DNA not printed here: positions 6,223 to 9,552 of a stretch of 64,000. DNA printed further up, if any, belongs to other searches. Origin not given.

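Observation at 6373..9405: Tandem-fused double PilB/GspE secretion ATPase (pseudo-dimer in one chain)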

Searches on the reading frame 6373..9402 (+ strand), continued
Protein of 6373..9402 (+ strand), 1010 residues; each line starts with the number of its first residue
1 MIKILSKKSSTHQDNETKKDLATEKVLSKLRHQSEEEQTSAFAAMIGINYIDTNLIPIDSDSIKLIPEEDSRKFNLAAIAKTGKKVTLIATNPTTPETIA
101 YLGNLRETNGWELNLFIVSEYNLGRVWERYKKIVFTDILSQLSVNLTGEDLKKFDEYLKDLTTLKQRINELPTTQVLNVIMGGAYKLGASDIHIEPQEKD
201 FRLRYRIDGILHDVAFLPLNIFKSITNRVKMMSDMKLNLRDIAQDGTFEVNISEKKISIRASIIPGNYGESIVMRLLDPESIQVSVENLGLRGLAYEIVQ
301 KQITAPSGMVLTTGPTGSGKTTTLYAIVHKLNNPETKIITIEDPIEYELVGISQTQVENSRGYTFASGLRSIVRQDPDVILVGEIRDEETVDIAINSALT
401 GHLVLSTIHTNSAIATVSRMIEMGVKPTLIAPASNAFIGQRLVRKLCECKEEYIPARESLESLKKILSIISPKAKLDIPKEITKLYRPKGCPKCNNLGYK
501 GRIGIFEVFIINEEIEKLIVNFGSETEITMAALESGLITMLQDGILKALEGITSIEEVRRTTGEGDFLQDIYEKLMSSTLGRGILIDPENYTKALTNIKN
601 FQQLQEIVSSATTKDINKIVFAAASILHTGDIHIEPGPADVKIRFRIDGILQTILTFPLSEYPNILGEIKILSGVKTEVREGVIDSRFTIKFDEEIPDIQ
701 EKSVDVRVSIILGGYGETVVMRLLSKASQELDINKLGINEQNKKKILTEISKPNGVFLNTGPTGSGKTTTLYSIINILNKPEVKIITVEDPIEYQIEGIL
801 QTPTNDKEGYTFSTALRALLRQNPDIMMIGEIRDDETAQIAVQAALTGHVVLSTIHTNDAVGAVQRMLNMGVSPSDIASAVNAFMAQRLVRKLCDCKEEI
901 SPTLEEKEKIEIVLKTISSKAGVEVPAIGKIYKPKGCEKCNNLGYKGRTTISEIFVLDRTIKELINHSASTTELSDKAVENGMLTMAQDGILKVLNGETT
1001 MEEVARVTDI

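Call 9: find_encoding_contigs(protein=P0001, flank=10000, max_places=3)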
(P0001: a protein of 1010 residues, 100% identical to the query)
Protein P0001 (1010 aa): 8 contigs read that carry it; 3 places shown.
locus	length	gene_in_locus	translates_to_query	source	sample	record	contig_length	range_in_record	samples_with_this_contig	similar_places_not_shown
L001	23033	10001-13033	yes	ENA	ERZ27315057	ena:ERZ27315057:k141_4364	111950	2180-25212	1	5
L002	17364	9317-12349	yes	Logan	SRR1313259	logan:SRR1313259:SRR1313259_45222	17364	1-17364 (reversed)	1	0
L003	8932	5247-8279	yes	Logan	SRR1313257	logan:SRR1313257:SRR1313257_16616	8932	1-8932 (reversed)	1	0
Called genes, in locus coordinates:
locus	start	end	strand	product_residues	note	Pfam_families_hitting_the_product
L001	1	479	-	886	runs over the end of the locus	?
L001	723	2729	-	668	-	PF01464:SLT, PF13517:FG-GAP_3 (faint)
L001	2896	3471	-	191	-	PF10543:ORF6N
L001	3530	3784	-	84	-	PF01541:GIY-YIG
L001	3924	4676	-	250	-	PF00160:Pro_isomerase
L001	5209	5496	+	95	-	-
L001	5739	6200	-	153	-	PF02367:TsaE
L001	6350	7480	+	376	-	PF01368:DHH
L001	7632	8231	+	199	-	-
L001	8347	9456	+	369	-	PF01551:Peptidase_M23, PF07705:CARDB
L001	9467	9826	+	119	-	-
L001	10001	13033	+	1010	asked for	PF13555:AAA_29 (faint), PF00437:T2SSE, PF20720:nSTAND3 (faint), PF00004:AAA (faint), PF00005:ABC_tran (faint), PF04851:ResIII (faint), PF12775:AAA_7 (faint), PF00437:T2SSE, +6 more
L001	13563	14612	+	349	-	PF05496:RuvB_N, PF06068:TIP49 (faint), PF00004:AAA, PF07728:AAA_5, PF17864:AAA_lid_4, PF05491:WHD_RuvB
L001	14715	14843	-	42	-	-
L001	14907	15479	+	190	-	PF03703:bPH_2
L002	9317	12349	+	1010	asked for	PF13555:AAA_29 (faint), PF00437:T2SSE, PF20720:nSTAND3 (faint), PF00004:AAA (faint), PF00005:ABC_tran (faint), PF04851:ResIII (faint), PF12775:AAA_7 (faint), PF00437:T2SSE, +6 more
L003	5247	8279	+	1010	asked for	PF13555:AAA_29 (faint), PF00437:T2SSE, PF20720:nSTAND3 (faint), PF00004:AAA (faint), PF00005:ABC_tran (faint), PF04851:ResIII (faint), PF12775:AAA_7 (faint), PF00437:T2SSE, +6 more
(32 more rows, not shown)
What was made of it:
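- The same protein is on 8 contigs from at least 3 samples (call 9).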
